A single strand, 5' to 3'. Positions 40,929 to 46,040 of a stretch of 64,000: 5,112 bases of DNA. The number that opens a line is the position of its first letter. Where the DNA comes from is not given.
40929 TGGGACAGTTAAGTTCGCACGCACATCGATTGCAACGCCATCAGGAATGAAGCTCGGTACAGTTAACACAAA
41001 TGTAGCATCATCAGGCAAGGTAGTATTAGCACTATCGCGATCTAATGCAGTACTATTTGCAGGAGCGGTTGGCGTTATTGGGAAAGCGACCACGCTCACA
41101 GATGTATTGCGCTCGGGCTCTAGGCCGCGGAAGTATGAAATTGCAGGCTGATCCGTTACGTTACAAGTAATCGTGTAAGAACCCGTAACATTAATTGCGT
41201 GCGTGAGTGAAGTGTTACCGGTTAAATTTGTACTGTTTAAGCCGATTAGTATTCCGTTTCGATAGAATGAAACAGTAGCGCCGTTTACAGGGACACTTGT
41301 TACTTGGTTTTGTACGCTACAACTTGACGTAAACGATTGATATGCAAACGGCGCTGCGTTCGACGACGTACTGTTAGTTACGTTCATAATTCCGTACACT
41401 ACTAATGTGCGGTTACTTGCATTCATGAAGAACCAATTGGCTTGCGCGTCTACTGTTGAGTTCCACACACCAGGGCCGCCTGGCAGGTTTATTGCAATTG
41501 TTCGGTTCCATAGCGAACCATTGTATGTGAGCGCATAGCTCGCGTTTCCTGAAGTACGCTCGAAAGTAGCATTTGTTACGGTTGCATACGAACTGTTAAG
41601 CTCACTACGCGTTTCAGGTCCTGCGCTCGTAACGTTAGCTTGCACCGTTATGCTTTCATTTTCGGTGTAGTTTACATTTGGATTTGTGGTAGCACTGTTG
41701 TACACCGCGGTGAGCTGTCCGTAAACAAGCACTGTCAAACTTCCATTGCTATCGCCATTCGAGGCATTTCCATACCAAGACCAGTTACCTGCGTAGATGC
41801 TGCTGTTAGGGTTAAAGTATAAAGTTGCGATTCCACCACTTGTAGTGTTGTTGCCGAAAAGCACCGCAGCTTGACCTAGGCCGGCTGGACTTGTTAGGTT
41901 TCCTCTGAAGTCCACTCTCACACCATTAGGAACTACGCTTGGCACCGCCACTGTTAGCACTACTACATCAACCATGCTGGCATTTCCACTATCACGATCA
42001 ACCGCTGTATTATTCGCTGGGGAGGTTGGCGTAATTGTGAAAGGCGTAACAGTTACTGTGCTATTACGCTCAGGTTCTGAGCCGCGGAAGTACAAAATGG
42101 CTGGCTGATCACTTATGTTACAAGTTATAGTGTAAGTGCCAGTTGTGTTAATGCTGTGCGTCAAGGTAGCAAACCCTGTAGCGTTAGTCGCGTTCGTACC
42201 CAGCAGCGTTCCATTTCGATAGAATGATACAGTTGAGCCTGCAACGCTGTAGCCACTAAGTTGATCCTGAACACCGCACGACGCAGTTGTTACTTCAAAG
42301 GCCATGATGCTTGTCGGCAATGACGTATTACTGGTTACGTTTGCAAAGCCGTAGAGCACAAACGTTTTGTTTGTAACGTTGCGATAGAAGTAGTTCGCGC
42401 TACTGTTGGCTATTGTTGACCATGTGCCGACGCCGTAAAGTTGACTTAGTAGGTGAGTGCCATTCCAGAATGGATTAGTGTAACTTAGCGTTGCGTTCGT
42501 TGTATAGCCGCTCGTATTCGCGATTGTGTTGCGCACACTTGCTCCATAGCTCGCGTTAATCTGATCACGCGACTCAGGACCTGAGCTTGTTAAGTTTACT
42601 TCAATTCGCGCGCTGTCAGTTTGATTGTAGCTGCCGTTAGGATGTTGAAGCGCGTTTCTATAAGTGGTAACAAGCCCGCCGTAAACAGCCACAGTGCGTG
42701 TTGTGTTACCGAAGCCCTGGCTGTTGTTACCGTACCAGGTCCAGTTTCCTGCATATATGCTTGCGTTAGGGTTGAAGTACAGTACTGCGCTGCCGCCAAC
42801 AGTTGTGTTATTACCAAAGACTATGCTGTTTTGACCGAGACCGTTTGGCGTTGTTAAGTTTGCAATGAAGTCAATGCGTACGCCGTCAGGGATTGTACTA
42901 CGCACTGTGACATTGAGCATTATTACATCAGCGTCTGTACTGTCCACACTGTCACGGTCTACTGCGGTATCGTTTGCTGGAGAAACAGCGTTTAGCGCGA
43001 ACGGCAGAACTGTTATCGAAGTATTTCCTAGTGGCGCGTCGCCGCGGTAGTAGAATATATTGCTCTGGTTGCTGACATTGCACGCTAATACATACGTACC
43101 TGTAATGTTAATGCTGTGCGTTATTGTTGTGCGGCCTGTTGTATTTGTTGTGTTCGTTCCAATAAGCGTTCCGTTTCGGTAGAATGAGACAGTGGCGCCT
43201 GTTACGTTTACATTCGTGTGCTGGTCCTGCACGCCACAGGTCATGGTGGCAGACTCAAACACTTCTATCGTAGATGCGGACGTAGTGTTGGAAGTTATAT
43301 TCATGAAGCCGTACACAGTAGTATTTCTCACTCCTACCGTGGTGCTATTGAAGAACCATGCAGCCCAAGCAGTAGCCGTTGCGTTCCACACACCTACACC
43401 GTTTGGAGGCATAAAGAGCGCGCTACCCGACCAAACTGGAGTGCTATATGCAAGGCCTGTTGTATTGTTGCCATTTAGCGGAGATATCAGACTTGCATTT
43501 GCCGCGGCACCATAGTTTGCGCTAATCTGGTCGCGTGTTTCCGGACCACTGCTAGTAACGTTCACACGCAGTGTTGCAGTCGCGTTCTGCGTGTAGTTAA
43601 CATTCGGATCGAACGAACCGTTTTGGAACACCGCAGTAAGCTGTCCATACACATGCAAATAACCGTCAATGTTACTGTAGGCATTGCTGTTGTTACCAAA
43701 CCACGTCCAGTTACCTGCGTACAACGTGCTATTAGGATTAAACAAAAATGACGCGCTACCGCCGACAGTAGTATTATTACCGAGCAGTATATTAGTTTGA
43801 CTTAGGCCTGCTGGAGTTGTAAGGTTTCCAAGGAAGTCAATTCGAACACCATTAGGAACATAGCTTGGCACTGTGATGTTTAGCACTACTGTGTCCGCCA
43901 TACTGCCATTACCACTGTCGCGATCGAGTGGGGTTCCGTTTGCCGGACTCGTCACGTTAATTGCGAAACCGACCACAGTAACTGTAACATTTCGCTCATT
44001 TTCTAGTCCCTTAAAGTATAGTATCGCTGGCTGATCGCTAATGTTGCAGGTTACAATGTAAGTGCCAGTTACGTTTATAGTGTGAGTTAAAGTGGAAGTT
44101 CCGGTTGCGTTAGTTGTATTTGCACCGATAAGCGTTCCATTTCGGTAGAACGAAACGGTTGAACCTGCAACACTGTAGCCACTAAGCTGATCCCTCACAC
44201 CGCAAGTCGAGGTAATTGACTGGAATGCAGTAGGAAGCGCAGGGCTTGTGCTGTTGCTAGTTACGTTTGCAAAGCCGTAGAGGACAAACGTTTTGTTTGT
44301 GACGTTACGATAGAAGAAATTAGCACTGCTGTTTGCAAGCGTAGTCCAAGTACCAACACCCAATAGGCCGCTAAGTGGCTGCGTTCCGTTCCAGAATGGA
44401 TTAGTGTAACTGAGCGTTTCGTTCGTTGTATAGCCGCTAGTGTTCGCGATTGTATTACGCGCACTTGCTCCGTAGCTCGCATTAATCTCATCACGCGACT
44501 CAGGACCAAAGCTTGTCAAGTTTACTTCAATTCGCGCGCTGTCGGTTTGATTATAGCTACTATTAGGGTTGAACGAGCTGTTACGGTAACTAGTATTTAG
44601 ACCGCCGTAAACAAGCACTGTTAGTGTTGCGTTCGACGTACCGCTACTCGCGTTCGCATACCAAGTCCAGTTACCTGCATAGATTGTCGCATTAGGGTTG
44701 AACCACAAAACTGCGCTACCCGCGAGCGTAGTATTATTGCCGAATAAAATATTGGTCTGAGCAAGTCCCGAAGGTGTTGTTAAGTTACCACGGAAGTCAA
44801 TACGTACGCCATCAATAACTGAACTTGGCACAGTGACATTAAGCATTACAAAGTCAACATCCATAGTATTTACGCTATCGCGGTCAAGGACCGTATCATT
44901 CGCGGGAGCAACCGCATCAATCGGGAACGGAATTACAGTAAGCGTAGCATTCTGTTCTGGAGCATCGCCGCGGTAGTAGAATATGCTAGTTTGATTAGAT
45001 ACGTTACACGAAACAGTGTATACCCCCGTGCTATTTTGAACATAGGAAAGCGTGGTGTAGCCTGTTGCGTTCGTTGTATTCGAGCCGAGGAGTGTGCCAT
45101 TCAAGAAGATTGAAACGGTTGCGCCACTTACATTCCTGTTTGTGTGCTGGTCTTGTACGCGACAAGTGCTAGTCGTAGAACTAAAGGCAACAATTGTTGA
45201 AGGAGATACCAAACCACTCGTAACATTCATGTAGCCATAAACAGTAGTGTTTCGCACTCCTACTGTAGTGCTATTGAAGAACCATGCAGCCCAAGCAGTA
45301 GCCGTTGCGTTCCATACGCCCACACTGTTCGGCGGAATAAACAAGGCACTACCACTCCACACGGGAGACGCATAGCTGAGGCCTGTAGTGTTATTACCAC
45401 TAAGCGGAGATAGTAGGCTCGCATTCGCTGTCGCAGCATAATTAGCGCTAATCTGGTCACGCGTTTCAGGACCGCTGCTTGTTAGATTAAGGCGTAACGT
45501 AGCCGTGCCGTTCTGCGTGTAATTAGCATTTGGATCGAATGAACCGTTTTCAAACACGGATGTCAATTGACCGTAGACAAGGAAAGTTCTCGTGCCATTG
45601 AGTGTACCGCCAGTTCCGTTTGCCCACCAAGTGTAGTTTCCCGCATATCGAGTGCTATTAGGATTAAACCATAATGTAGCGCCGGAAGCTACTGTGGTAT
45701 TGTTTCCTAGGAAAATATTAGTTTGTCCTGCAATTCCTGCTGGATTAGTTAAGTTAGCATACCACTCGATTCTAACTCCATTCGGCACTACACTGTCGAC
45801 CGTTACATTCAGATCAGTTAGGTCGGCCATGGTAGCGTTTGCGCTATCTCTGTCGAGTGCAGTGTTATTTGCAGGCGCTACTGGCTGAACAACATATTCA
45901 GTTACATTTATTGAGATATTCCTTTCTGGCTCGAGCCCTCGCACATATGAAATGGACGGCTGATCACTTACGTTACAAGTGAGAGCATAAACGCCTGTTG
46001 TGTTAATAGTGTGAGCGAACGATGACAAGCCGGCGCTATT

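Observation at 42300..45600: Alternating A/B units with a 1920-nt super-period and 85-90% nucleotide identity inside the giant gene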

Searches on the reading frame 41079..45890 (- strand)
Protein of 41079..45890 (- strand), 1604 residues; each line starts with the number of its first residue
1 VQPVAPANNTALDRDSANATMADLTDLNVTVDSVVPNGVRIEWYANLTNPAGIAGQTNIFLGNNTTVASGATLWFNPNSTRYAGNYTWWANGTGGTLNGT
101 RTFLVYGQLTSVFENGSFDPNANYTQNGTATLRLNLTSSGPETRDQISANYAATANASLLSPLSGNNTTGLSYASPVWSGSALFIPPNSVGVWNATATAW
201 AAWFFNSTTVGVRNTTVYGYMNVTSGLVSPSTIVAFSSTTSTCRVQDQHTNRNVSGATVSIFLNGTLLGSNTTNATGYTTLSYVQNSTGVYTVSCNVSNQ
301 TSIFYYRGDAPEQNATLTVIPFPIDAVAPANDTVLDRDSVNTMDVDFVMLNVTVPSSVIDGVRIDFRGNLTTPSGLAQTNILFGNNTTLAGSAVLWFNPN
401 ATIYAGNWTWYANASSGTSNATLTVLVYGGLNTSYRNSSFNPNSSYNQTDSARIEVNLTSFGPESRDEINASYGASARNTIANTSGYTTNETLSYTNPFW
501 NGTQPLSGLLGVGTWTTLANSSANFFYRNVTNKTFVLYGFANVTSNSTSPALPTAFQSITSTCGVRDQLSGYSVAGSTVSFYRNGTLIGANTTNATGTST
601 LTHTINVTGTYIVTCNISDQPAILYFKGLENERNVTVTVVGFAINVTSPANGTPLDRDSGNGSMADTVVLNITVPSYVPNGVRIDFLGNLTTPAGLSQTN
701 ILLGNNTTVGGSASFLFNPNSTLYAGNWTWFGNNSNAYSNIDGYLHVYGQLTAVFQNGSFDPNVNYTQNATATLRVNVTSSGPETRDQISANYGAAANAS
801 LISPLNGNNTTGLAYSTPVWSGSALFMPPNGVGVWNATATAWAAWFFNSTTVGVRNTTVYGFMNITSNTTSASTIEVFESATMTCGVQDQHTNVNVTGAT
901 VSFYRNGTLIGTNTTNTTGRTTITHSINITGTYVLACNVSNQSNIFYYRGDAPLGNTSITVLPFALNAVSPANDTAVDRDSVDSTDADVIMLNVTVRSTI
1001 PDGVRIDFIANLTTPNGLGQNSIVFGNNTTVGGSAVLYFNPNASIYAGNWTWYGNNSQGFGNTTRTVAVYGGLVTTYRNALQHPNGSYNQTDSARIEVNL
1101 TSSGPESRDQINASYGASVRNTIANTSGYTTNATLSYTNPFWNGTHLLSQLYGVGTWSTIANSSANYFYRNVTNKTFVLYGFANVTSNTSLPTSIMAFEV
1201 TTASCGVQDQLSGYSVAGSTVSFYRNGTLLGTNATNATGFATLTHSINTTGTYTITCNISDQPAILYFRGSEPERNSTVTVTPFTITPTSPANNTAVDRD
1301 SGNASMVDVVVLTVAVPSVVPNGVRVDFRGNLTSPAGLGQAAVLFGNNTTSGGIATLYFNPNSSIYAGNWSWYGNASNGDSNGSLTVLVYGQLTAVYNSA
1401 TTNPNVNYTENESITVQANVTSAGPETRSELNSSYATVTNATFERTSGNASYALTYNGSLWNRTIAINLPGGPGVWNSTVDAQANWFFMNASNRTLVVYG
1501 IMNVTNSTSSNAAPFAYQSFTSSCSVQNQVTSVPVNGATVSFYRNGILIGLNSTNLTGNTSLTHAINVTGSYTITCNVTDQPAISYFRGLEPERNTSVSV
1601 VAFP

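Call 37: find_related_loci(query=window:41079-45890:-, collection=metagenome_contigs, flank=10000)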
Query window:41079-45890:- (1604 aa) in metagenome_contigs; peptide patterns used: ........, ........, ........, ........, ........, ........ (x = any residue, [..] = any of these).
39 stretches matched a pattern; 15 encode a relative of the query (tblastn E <= 1e-3); 14 distinct loci.
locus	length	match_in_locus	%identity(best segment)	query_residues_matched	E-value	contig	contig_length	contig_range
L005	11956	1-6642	45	1-1604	0e+0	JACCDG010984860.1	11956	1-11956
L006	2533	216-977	38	1-1519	2e-34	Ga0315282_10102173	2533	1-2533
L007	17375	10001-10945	39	1-1528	1e-33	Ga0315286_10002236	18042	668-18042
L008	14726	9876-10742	41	1-1520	7e-33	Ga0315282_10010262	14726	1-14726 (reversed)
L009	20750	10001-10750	38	5-1495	6e-31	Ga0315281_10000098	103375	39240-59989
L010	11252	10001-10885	35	1-1560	7e-31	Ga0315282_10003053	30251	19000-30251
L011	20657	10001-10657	42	1-1443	7e-28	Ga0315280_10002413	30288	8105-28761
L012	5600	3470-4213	35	1-1517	8e-26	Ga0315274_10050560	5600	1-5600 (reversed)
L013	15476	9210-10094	36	1-1517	6e-29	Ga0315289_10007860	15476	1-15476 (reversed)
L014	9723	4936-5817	35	270-1191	1e-25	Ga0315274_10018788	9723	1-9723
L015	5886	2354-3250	36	1-1527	6e-25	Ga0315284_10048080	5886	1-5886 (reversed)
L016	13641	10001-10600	38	320-514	1e-24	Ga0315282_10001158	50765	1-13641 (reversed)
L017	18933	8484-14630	38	1-1448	6e-22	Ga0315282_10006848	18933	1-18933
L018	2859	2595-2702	50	401-436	1e-4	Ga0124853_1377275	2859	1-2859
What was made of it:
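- Tried and rejected: The metagenome scan with U8-U12 returned relatives whose best-segment identity was 45% or lower (one 36-residue fragment at 50%), so no population variants were found (call 37).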

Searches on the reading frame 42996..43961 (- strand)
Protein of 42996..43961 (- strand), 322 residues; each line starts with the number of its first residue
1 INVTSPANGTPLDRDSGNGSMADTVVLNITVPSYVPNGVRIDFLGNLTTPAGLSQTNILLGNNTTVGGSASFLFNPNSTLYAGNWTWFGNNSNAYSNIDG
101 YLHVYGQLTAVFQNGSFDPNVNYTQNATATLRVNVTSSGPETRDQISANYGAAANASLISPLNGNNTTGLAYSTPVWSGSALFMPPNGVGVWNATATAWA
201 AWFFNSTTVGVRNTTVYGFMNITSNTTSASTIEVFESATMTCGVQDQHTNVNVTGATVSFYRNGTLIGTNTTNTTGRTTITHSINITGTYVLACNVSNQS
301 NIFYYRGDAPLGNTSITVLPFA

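Call 52: search_protein_families(library=pfam, proteins=[window:42996-43961:-], max_evalue=1)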
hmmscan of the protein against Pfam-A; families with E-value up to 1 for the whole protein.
window:42996-43961:- (322 aa): 2 families
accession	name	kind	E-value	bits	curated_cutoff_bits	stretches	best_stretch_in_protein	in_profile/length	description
PF14109.11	GldH_lipo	-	0.017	16.3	27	1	207-281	35-109/129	GldH lipoprotein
PF03785.20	Peptidase_C25_C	-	0.27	11.5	25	1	234-296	6-66/79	Peptidase family C25, C terminal ig-like domain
